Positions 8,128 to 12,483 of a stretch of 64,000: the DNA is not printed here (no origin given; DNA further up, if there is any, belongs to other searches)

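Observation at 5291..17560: Unassigned ~160-240 aa module present seven times across three proteins (A x3, B x2, D x2)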

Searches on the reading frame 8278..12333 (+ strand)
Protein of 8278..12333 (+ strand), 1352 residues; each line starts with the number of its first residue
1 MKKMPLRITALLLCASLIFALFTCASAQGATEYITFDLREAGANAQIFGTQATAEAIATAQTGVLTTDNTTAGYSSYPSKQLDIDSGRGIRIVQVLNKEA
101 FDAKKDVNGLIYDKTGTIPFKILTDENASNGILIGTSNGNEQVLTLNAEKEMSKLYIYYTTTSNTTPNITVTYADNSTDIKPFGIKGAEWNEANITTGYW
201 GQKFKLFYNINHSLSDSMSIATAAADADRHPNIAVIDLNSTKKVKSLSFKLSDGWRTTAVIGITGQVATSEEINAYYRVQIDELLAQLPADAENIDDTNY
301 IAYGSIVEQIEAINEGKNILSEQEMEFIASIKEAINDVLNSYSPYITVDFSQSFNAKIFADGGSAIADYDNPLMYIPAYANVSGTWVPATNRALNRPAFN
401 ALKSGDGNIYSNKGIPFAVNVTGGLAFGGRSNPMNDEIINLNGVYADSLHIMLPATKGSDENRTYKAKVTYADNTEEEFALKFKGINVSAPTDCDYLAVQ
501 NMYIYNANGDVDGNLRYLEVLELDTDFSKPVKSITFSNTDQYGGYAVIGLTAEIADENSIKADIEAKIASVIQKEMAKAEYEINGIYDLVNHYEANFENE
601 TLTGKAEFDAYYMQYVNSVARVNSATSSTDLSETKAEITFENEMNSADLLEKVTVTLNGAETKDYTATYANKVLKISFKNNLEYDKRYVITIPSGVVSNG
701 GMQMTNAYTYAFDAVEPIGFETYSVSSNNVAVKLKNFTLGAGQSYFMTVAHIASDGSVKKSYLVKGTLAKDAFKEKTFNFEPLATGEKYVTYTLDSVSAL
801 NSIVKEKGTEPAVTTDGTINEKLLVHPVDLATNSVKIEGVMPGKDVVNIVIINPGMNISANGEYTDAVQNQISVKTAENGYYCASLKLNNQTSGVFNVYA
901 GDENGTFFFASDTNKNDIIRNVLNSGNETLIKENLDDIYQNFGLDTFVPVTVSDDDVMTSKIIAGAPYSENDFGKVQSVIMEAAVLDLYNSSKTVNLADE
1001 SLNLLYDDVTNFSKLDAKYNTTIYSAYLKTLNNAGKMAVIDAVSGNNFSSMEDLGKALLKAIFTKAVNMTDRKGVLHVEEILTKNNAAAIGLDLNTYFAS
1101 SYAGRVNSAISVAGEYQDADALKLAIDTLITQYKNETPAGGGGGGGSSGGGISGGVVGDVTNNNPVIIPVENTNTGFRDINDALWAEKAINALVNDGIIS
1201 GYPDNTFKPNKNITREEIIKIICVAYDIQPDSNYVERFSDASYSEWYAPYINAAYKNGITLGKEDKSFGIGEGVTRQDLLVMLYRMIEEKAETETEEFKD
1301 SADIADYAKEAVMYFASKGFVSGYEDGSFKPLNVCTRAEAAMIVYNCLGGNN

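Call 5: search_protein_families(library=pfam, proteins=[window:8278-12333:+], max_evalue=0.1)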
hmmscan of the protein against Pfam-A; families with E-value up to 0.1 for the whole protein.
window:8278-12333:+ (1352 aa): 5 families
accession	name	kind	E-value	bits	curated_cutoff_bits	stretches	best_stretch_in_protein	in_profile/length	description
PF00395.25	SLH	-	2.7e-37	126.9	20.8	3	1177-1217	2-42/44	S-layer homology domain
PF13205.12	Big_5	-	6e-09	37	23.6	1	619-712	7-103/105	Bacterial Ig-like domain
PF23061.1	CUB_M02D8_5_2nd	-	0.017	15.9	30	0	232-281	41-90/114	M02D8_5-like, second CUB domain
PF08428.16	Rib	-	0.032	15.3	27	0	158-179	45-66/76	Rib domain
PF18957.6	RibLong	-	0.06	14.6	27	0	162-180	67-85/93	Long Rib domain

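Call 16: search_protein_families(library=ncbifam, proteins=[window:8278-12333:+], max_evalue=0.1)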
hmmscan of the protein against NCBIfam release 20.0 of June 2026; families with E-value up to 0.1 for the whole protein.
window:8278-12333:+ (1352 aa): 3 families
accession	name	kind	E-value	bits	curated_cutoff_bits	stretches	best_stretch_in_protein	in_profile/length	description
NF033190.2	inl_like_NEAT_1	exception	1.2e-14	53.6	1275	1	1154-1348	561-752/754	NEAT domain-containing leucine-rich repeat protein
NF053582.1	motif_MiiA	domain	0.027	14.1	24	0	168-179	8-19/27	MiiA motif-containing surface protein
NF038186.1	YPDG_rpt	domain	0.043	14.8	40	0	453-484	66-97/98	YPDG domain-containing protein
